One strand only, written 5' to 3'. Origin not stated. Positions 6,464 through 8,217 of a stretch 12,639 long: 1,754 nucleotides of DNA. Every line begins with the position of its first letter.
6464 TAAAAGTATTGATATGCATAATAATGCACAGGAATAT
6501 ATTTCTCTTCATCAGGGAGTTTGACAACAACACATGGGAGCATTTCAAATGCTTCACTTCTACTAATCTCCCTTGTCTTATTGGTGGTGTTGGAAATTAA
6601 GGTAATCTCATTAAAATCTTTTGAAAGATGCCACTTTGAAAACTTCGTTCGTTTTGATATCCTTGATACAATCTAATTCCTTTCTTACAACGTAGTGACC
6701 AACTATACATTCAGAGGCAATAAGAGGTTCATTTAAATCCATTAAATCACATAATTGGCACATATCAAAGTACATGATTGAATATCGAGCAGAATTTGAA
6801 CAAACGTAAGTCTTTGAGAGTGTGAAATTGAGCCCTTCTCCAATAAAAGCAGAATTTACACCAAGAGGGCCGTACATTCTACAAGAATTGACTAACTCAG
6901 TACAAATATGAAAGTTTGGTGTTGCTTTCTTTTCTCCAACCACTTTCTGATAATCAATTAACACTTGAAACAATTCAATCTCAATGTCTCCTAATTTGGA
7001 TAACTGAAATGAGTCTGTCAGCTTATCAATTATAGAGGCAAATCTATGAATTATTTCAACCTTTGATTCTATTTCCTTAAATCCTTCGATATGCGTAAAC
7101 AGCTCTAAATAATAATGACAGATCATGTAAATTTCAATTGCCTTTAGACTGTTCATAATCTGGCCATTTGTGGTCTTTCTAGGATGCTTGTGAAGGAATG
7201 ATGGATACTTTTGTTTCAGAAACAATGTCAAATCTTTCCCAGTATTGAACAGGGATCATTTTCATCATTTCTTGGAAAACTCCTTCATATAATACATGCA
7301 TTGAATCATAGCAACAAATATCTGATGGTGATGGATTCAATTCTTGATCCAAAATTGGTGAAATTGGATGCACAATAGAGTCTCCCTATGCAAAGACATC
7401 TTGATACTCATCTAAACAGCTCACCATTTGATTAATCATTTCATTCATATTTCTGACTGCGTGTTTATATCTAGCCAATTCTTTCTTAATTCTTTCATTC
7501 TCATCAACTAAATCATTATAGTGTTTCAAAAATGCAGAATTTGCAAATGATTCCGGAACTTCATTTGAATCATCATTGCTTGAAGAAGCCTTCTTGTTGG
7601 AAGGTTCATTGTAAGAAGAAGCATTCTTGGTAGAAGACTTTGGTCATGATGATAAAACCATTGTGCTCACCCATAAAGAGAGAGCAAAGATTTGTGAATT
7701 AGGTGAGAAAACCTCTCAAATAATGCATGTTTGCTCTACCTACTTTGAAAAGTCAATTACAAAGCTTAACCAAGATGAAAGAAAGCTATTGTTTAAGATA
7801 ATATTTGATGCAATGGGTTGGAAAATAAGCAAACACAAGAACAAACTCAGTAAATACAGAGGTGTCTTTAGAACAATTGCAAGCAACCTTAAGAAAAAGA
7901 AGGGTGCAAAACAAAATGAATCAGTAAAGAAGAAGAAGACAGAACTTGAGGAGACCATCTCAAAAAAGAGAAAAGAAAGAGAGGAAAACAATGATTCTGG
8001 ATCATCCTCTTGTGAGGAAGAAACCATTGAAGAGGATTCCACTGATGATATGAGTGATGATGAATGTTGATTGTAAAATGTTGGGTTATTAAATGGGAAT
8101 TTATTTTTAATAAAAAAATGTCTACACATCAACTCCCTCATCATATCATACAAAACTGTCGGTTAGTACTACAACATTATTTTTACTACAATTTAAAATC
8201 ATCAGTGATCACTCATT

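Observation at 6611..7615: Frame-damaged ORF with TNP2/En-Spm- or KDZ-transposase-like motif pattern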

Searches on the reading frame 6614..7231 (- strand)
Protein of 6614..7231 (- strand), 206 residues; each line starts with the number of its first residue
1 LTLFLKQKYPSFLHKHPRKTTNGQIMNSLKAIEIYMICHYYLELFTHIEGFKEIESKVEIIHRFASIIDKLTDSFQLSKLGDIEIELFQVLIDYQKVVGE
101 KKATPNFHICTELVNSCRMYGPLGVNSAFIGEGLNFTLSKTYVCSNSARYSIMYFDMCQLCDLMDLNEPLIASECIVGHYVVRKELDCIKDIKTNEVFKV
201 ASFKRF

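Call 6: search_protein_families(library=pfam, max_evalue=10, proteins=[window:6614-7231:-])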
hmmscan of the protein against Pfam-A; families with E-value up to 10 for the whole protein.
seq(206 aa): 0 families

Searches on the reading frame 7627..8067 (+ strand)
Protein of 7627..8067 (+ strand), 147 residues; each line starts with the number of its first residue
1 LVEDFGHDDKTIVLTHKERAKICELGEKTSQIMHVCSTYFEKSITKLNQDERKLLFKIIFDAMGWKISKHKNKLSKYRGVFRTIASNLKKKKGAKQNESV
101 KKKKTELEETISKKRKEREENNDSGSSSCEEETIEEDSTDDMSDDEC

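Call 6: search_protein_families(library=pfam, max_evalue=10, proteins=[window:7627-8067:+])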
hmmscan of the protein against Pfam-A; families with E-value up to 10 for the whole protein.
seq(147 aa): 6 families
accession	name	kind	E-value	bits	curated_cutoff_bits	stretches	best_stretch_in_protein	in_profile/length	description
PF11705.13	RNA_pol_3_Rpc31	-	0.02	15.4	30.2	1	84-145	131-198/212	DNA-directed RNA polymerase III subunit Rpc31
PF04870.21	Moulting_cycle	-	0.056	13.2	22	1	66-144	14-89/344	Moulting cycle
PF19268.4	CIS_TMP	-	0.063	13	27.8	1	25-141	182-291/463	Contractile injection system tape measure protein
PF17924.6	TetR_C_19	-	0.064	14.1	26.8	1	34-70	4-40/117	Tetracyclin repressor-like, C-terminal domain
PF05501.16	DUF755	-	1.2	9.9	29.1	1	69-138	46-121/122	Domain of unknown function (DUF755)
PF01080.22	Presenilin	-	8.7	5.4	34.3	0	58-133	214-284/408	Presenilin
